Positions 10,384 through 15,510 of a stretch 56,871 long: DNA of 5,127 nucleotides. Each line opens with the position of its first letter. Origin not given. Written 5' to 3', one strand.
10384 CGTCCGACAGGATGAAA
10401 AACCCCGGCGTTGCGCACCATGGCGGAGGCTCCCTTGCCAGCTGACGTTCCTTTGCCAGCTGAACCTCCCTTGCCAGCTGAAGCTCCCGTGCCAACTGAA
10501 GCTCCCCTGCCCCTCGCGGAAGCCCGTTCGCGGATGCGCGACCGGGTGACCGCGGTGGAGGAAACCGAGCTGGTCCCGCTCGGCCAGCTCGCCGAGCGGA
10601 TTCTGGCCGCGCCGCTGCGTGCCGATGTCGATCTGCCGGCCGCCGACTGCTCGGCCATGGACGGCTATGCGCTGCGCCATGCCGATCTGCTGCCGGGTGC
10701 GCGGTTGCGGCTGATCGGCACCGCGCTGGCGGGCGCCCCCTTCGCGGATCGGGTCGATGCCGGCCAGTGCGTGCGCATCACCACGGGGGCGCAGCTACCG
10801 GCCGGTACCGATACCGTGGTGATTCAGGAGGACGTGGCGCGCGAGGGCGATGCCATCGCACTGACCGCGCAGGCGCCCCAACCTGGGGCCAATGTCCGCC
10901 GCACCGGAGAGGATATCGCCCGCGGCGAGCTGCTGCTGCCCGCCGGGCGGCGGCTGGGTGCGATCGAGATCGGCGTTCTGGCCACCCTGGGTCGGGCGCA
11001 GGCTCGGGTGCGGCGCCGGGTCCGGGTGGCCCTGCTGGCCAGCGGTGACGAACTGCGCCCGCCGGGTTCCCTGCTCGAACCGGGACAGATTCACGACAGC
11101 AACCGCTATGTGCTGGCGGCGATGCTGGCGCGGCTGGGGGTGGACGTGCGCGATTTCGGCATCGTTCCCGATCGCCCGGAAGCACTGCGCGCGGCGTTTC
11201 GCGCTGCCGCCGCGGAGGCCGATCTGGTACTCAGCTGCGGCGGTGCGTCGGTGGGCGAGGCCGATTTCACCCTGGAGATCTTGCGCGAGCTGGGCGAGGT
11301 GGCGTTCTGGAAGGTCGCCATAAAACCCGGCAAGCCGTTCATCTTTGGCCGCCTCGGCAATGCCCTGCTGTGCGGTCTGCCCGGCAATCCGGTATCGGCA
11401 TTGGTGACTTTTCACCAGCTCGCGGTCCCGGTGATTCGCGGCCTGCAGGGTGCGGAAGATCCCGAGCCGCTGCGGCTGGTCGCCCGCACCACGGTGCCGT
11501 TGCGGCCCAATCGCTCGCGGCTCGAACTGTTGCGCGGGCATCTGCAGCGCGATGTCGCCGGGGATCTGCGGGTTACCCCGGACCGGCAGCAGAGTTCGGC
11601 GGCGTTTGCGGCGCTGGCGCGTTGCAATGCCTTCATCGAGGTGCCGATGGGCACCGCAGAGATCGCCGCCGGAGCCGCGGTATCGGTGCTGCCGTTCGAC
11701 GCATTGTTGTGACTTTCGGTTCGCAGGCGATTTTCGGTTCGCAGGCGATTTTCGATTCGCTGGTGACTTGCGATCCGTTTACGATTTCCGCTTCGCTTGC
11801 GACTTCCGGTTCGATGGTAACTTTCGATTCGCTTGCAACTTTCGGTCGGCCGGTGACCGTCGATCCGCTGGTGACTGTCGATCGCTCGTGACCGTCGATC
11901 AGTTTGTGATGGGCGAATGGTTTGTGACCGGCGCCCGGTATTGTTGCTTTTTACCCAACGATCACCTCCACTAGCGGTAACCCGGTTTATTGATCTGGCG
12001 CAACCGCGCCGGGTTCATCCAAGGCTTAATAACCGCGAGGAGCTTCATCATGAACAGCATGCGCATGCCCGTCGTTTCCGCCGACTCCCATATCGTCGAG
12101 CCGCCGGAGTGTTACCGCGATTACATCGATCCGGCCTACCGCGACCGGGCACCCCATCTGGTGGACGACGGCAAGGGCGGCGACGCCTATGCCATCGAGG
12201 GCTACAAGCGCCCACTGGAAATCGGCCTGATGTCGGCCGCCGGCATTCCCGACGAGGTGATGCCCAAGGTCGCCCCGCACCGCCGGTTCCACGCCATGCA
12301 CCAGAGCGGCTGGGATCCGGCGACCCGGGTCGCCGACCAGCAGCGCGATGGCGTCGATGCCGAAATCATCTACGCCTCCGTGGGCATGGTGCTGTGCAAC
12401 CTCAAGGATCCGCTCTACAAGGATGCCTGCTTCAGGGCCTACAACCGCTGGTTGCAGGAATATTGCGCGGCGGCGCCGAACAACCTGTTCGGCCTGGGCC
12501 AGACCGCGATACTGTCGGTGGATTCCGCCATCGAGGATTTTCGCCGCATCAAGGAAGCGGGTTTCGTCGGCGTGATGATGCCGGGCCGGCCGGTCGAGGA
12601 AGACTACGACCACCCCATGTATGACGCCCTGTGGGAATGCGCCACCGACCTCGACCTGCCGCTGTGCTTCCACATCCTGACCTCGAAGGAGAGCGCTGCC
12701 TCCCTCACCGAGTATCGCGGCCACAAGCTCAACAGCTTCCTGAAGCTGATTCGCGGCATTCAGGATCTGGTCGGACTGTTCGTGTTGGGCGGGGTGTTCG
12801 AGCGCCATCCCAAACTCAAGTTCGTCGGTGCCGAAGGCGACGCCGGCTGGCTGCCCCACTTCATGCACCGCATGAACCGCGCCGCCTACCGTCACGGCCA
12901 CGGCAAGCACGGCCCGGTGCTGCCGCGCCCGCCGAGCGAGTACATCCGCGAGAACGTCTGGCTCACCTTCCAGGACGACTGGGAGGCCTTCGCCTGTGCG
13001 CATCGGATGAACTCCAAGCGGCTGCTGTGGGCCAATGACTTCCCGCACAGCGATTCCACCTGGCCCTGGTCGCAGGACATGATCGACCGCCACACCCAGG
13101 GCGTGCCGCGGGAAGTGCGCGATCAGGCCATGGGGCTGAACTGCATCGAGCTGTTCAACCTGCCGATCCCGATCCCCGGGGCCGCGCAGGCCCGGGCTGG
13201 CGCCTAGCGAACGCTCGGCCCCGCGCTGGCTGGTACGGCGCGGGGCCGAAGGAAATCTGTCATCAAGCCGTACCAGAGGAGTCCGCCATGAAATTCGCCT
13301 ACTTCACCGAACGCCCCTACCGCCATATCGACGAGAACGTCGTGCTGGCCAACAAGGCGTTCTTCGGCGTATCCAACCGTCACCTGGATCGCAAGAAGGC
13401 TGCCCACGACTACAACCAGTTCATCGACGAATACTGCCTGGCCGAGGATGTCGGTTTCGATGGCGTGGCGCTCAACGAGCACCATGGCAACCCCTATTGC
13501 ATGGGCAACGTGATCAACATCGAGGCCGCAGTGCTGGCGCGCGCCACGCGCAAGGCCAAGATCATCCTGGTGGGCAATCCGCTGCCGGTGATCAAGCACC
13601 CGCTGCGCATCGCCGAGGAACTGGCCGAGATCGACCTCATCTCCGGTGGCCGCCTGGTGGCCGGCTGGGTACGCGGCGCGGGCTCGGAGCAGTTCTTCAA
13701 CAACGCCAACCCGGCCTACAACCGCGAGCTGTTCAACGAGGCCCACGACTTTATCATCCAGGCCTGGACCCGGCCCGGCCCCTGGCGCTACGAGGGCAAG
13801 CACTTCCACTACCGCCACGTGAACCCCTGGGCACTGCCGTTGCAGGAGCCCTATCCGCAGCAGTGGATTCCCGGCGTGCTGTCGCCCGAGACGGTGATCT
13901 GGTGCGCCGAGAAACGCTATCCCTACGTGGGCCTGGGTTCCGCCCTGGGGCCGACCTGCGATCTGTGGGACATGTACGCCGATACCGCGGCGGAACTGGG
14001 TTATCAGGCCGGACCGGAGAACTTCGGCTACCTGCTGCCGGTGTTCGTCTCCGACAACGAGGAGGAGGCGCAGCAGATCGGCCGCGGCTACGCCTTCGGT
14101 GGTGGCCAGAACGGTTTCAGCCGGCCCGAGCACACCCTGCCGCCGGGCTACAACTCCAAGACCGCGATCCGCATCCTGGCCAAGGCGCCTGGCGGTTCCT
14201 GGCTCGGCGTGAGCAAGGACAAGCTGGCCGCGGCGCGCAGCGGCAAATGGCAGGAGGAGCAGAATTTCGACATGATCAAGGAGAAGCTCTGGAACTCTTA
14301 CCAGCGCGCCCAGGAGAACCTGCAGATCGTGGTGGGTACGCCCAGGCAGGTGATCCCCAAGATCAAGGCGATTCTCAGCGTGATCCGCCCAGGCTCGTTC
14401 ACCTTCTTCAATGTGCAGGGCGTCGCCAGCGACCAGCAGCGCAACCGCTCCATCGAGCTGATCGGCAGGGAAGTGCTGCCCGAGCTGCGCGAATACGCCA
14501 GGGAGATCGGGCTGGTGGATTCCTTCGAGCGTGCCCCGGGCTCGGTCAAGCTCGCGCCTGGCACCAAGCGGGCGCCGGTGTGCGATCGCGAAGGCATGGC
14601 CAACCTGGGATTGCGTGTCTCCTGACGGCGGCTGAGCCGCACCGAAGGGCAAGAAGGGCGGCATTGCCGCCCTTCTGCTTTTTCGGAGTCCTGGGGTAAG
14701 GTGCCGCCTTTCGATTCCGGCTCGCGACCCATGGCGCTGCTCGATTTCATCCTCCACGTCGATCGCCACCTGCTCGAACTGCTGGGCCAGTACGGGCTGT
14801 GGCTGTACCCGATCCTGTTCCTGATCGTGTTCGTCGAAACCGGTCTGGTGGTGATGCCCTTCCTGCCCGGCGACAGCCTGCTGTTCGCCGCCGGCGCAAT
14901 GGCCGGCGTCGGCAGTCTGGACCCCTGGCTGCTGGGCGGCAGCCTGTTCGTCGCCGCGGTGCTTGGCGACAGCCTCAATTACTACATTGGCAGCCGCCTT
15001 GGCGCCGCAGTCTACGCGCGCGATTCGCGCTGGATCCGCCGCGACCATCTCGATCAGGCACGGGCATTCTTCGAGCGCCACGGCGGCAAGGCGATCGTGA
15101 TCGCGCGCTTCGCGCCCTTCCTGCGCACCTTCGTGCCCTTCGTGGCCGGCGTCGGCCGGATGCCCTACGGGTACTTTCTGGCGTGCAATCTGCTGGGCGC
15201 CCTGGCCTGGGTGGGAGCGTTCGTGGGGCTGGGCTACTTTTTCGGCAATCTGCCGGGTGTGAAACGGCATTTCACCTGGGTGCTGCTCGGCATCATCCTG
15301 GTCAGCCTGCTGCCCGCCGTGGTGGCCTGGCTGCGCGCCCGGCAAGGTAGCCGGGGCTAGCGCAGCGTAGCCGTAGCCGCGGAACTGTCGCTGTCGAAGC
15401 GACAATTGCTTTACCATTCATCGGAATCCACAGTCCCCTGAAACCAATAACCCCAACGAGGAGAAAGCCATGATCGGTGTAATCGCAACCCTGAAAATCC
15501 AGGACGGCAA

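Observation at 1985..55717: Most gene boundaries carry locus-specific short tandem 'stutter' arrays built from the neighbouring gene's own stop/start region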

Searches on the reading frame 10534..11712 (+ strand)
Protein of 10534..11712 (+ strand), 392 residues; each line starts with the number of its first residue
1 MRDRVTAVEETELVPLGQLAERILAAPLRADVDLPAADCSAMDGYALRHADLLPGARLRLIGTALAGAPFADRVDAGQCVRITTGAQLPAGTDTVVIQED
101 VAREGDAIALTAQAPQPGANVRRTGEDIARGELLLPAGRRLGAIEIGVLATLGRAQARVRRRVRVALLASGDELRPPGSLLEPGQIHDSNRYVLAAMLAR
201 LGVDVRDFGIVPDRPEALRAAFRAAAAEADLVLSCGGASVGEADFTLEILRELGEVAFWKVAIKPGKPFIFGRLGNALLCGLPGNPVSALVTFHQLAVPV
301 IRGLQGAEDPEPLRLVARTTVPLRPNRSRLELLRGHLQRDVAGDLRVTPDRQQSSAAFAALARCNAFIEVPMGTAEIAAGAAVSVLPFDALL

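Call 7: search_protein_families(library=ncbifam, proteins=[window:10534-11712:+])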
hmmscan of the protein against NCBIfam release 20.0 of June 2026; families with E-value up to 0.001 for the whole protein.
window:10534-11712:+ (392 aa): 11 families
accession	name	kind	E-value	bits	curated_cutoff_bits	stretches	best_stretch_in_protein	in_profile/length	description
NF007960.1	PRK10680.1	equivalog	2e-138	461.6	440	1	2-388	11-401/401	molybdopterin molybdotransferase MoeA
NF011060.0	PRK14491.1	equivalog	1.8e-112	376.7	532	1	2-391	210-597/598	bifunctional molybdopterin-guanine dinucleotide biosynthesis adaptor protein MobB/molybdopterin molybdotransferase MoeA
NF011068.0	PRK14498.1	equivalog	8.1e-97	324.8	534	1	9-388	28-410/647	molybdopterin biosynthesis protein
NF045515.2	Glp_gephyrin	equivalog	7e-89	298.4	475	1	17-386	25-401/403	molybdotransferase-like divisome protein Glp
NF050098.1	MoeA_actino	exception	1.9e-77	260.7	560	1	9-386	17-398/400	molybdopterin molybdotransferase MoeA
NF011067.0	PRK14497.1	equivalog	3.6e-52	177.7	536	1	16-308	35-325/546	putative molybdopterin biosynthesis protein MoeA/unknown domain fusion protein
TIGR00177.1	molyb_syn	domain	7.1e-32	110.4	85.35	1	163-298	2-147/148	molybdenum cofactor synthesis domain-containing protein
NF001813.0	PRK00549.1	equivalog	6.4e-09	35.3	379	1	183-252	14-83/414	competence/damage-inducible protein A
NF002947.1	PRK03604.1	equivalog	2.4e-07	30.3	285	1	184-254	160-231/301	bifunctional molybdenum cofactor biosynthesis protein MoaC/MoaB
TIGR00200.1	cinA_nterm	subfamily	5.7e-06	25.3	243.15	1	179-248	11-80/414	CinA family nicotinamide mononucleotide deamidase-related protein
NF002291.0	PRK01215.1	equivalog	6.5e-05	22.1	293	1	184-248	18-82/264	nicotinamide mononucleotide deamidase-related protein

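Call 8: find_related_loci(query=window:10534-11712:+, collection=genome_contigs, flank=10000)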
Query window:10534-11712:+ (392 aa) in genome_contigs; peptide patterns used: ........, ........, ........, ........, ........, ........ (x = any residue, [..] = any of these).
599 stretches matched a pattern (row limit reached: there are more); 544 encode a relative of the query (tblastn E <= 1e-3); the best 80 are kept; 80 distinct loci.
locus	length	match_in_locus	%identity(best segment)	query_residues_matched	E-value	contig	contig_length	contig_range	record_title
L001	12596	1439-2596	80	6-392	9e-172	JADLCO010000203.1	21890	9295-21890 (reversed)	MAG: Pseudomonadales bacterium isolate SJ235 c_000001520255, whole genome shotgun sequence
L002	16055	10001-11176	70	1-392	5e-166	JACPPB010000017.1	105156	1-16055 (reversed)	MAG: Gammaproteobacteria bacterium isolate NC_groundwater_616_Pr5_B-0.1um_64_11 alan_book_18_scaffold_11736, whole genom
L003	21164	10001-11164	69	5-392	4e-163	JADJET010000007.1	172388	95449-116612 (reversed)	MAG: Gammaproteobacteria bacterium isolate Bjer_18-Q3-R1-45_BAT3C.258 tig00009579-10-1720810, whole genome shotgun seque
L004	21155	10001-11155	70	8-392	3e-161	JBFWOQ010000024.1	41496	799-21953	MAG: Porticoccaceae bacterium isolate CA_2019_TPBF_14 NODE_5636_length_41496_cov_17.085330_TPBF, whole genome shotgun se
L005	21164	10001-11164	71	5-392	1e-160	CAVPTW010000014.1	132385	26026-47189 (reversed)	MAG: uncultured Gammaproteobacteria bacterium isolate MFD10097.bin.1.40 genome assembly, contig: contig_1984, whole geno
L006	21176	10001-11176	70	1-392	2e-158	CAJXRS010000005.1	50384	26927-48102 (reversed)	MAG TPA_asm: uncultured Gammaproteobacteria bacterium isolate SRR3933241_bin.14_MetaBAT_v2.12.1_MAG genome assembly, con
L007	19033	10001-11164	71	5-392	3e-167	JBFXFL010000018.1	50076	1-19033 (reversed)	MAG: Porticoccaceae bacterium isolate CA_2019_TPIn_139 NODE_2194_length_50076_cov_33.691926_TPIn, whole genome shotgun s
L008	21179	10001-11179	59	11-392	6e-136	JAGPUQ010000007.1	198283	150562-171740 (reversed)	MAG: Porticoccaceae bacterium isolate 640_Coassembly_bin.1 k141_205986, whole genome shotgun sequence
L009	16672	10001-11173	58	1-392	5e-135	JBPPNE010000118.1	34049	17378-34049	MAG: Porticoccaceae bacterium isolate BIOS2019_out_004 k131_2103288, whole genome shotgun sequence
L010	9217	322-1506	57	5-392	3e-124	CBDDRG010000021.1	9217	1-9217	uncultured bacterium isolate s14_56 genome assembly, contig: k141_1189913, whole genome shotgun sequence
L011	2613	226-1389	54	1-389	1e-129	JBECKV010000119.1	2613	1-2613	MAG: Porticoccaceae bacterium isolate ETDI28 k127_2629131, whole genome shotgun sequence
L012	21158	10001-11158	55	11-389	9e-121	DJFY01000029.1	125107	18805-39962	MAG TPA_asm: Cellvibrionales bacterium UBA5860 UBA5860_contig_887, whole genome shotgun sequence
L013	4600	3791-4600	71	5-274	3e-114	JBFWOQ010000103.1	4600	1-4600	MAG: Porticoccaceae bacterium isolate CA_2019_TPBF_14 NODE_71173_length_4600_cov_14.216186_TPBF, whole genome shotgun se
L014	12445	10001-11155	48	5-388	2e-109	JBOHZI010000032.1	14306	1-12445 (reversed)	MAG: Gammaproteobacteria bacterium isolate SE1509_metabat2.bin.15 NODE_874_length_14306_cov_1.100853, whole genome shotg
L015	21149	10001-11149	50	5-388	4e-105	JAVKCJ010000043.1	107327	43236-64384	MAG: Salinisphaeraceae bacterium isolate F4-SAH-18 k141_63568, whole genome shotgun sequence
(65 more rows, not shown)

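Call 13: find_related_loci(query=window:10534-11712:+, collection=metagenome_contigs, flank=10000)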
Query window:10534-11712:+ (392 aa) in metagenome_contigs; peptide patterns used: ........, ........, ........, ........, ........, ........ (x = any residue, [..] = any of these).
600 stretches matched a pattern (row limit reached: there are more); 522 encode a relative of the query (tblastn E <= 1e-3); the best 80 are kept; 80 distinct loci.
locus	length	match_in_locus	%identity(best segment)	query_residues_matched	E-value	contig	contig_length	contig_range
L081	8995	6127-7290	69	5-392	2e-163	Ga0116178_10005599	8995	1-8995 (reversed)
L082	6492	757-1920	69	5-392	6e-164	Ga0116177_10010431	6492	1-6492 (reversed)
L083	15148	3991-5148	54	11-389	7e-121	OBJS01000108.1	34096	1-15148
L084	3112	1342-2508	51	3-392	4e-111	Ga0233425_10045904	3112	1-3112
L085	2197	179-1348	48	5-392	4e-108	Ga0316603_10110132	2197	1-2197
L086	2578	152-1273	48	21-392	2e-106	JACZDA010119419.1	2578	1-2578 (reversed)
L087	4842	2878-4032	47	5-388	1e-102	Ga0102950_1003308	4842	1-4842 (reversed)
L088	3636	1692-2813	48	21-392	7e-104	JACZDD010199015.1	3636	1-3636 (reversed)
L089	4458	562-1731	47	4-392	2e-102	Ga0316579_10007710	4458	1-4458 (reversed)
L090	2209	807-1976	48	5-392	1e-106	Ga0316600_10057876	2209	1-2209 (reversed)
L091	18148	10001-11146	46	5-388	2e-100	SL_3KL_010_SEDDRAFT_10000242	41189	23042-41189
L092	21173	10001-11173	48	4-392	2e-99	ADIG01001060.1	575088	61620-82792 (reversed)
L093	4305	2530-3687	48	8-392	1e-99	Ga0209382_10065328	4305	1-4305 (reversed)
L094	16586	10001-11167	48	5-392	3e-98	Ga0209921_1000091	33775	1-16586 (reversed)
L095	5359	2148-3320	47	3-392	3e-98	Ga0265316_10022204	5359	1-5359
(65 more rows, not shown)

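Call 14: find_homologous_proteins(query=window:10534-11712:+, max_evalue=1e-60)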
Query window:10534-11712:+ (392 aa): 5798 proteins with E <= 1e-60 among 8000 candidates; the best 120 are listed.
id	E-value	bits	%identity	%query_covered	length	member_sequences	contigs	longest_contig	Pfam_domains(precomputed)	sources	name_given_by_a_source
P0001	3.4e-244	828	100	100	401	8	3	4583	PF03454.21,PF00994.30,PF03453.23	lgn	-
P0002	1.5e-213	727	88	100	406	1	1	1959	PF03454.21,PF00994.30,PF03453.23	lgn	-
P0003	1.9e-192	657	81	99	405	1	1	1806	PF03454.21,PF00994.30,PF03453.23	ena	-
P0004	1.4e-190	651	79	100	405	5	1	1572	PF03454.21,PF00994.30,PF03453.23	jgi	jgi:molybdopterin molybdotransferase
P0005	1.7e-190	651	79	100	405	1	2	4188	PF03454.21,PF00994.30,PF03453.23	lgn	-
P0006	3.2e-189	647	79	100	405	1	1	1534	PF03454.21,PF00994.30,PF03453.23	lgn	-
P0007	5.1e-187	640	78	100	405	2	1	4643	PF03454.21,PF00994.30,PF03453.23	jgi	-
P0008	1.5e-185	635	80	99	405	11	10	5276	PF03454.21,PF00994.30,PF03453.23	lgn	-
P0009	9.1e-182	622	78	100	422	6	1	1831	PF03454.21,PF00994.30,PF03453.23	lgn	-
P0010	4.6e-181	620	79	99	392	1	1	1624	PF03454.21,PF00994.30,PF03453.23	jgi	-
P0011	2.4e-179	614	79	99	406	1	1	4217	PF03454.21,PF00994.30,PF03453.23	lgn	-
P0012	4.1e-173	594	76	100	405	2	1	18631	PF03454.21,PF00994.30,PF03453.23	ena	-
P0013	5.8e-166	570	73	99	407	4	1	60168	PF03454.21,PF00994.30,PF03453.23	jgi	jgi:molybdopterin molybdotransferase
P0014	2.3e-164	565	73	98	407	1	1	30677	PF03454.21,PF00994.30,PF03453.23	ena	-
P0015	6.1e-164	564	72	98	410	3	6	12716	PF03454.21,PF00994.30,PF03453.23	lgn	-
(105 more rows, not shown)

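Call 15: find_encoding_contigs(protein=P0001, flank=10000, max_places=10)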
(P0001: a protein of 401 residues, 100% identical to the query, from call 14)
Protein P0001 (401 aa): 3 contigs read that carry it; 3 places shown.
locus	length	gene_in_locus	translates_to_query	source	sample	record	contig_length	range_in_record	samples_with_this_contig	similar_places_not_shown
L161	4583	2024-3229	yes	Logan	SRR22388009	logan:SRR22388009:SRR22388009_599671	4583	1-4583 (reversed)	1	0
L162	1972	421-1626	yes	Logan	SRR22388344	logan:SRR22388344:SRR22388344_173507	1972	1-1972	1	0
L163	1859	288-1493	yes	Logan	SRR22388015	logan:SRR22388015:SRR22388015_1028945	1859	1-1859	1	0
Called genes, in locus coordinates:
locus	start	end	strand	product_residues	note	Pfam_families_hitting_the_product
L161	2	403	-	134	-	?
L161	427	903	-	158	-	PF01613:Flavin_Reduct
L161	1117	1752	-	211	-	PF02798:GST_N, PF13417:GST_N_3, PF13409:GST_N_2, PF00043:GST_C, PF14497:GST_C_3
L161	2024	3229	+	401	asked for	PF03453:MoeA_N, PF00994:MoCF_biosynth, PF03454:MoeA_C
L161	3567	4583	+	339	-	?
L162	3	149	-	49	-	?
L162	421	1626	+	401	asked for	PF03453:MoeA_N, PF00994:MoCF_biosynth, PF03454:MoeA_C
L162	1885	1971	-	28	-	?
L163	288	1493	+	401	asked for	PF03453:MoeA_N, PF00994:MoCF_biosynth, PF03454:MoeA_C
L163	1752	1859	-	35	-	?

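Call 16: find_encoding_contigs(protein=P0002, flank=10000, max_places=10)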
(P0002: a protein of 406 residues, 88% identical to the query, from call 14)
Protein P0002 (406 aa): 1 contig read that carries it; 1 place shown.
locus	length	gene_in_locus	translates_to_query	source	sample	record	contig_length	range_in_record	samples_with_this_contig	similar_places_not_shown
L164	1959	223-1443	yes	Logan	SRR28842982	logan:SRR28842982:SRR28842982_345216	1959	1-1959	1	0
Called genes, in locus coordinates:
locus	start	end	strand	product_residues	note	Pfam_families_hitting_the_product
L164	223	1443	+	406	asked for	PF03453:MoeA_N, PF00994:MoCF_biosynth, PF03454:MoeA_C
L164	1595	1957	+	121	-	?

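Call 61: find_encoding_contigs(protein=P0012, flank=10000, max_places=2)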
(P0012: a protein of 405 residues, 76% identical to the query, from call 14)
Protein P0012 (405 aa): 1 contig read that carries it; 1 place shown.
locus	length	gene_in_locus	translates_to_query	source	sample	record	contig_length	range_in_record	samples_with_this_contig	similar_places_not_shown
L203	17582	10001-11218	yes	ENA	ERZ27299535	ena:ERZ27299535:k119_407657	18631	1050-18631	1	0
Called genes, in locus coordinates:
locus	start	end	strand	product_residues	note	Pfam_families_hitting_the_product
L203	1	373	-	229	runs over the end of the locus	PF00857:Isochorismatase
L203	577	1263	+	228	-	PF13412:HTH_24 (faint), PF00392:GntR, PF07729:FCD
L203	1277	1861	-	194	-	PF02441:Flavoprotein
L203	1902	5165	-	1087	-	PF00873:ACR_tran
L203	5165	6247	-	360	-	PF25919:BSH_CusB (faint), PF25917:BSH_RND (weak), PF25973:BSH_CzcB, PF25954:Beta-barrel_RND_2, PF25975:CzcB_C (faint), PF25989:YknX_C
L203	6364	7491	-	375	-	PF00296:Bac_luciferase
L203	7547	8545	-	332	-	PF08240:ADH_N, PF00107:ADH_zinc_N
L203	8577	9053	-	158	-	PF01613:Flavin_Reduct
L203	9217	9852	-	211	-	PF02798:GST_N, PF13417:GST_N_3, PF13409:GST_N_2, PF00043:GST_C, PF14497:GST_C_3, PF13410:GST_C_2 (weak)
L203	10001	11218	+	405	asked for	PF03453:MoeA_N, PF00994:MoCF_biosynth, PF03454:MoeA_C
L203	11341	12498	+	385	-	PF04909:Amidohydro_2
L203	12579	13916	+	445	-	PF00296:Bac_luciferase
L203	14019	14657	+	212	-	PF09335:VTT_dom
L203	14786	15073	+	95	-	PF03992:ABM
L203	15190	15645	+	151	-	PF13452:FAS1_DH_region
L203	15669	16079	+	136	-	PF27832:Htd2 (weak)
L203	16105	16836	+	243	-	PF00227:Proteasome (faint)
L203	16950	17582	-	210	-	?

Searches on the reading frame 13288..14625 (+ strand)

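Call 7: search_protein_families(library=ncbifam, proteins=[window:13288-14625:+])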
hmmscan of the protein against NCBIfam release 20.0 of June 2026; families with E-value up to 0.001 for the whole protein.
window:13288-14625:+ (445 aa): 17 families
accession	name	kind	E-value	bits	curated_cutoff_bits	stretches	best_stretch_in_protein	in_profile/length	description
TIGR03858.1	LLM_2I7G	subfamily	2.6e-19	69.4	462.25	2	36-263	19-246/337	Atu2307/SP_0267 family LLM class monooxygenase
TIGR04027.1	LLM_KPN_01858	hypoth_equivalog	8e-14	51.3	412.9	1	27-161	4-139/326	putative FMN-dependent luciferase-like monooxygenase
TIGR03619.1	F420_Rv2161c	subfamily_domain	2.8e-12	46.8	166.9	1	81-217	51-184/247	TIGR03619 family F420-dependent LLM class oxidoreductase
NF052254.1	luciferase_Alph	exception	6.6e-11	42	600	1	45-239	24-216/354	luciferase subunit alpha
TIGR04036.1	LLM_CE1758_fam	subfamily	4.8e-10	38.8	479.1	1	50-131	35-114/355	CE1758 family FMN-dependent luciferase-like monooxygenase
NF052255.1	luciferase_Beta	exception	2.7e-09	36.5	500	1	44-214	23-193/325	luciferase subunit beta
TIGR03555.1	F420_mer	equivalog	9.1e-09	35.1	348.7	1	50-148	19-109/325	5,10-methylenetetrahydromethanopterin reductase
TIGR04020.1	seco_metab_LLM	subfamily_domain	3.1e-08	33.1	244.45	1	35-263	11-240/341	MupA/Atu3671 family FMN-dependent luciferase-like monooxygenase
TIGR03560.1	F420_Rv1855c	subfamily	1.7e-07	31.3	231.4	1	40-196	10-174/227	TIGR03560 family F420-dependent LLM class oxidoreductase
TIGR03565.1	alk_sulf_monoox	equivalog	2.8e-07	29.9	518.2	1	36-261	22-236/346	FMNH2-dependent alkanesulfonate monooxygenase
NF001939.1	PRK00719.1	subfamily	7.2e-06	25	510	1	37-261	23-236/373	alkanesulfonate monooxygenase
NF002619.0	PRK02271.1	equivalog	8.4e-06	25.3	276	1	41-139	12-102/329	5,10-methylenetetrahydromethanopterin reductase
TIGR04021.1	LLM_DMSO2_sfnG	equivalog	8.9e-05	22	382.95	1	38-194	25-182/350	dimethylsulfone monooxygenase SfnG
TIGR03571.1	lucif_BA3436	subfamily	9.2e-05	21.8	303.9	1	81-163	74-156/304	TIGR03571 family LLM class oxidoreductase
TIGR03621.1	F420_MSMEG_2516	subfamily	0.00015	21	213.15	1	40-132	11-95/295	TIGR03621 family F420-dependent LLM class oxidoreductase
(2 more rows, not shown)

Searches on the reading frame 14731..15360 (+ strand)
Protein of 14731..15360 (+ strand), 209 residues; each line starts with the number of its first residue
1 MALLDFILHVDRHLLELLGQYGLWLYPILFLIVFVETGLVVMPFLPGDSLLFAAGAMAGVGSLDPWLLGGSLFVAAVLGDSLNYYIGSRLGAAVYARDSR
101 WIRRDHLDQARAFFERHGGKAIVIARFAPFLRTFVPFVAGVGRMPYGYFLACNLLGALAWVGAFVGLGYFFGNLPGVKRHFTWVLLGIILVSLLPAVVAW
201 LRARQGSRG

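Call 21: search_protein_families(library=pfam, max_evalue=0.00001, proteins=[window:14731-15360:+])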
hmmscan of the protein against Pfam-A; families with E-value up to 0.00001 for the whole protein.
window:14731-15360:+ (209 aa): 1 family
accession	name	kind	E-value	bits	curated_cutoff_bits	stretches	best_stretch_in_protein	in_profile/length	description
PF09335.16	VTT_dom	-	2.8e-21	76.7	33.9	1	45-169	1-122/123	VTT domain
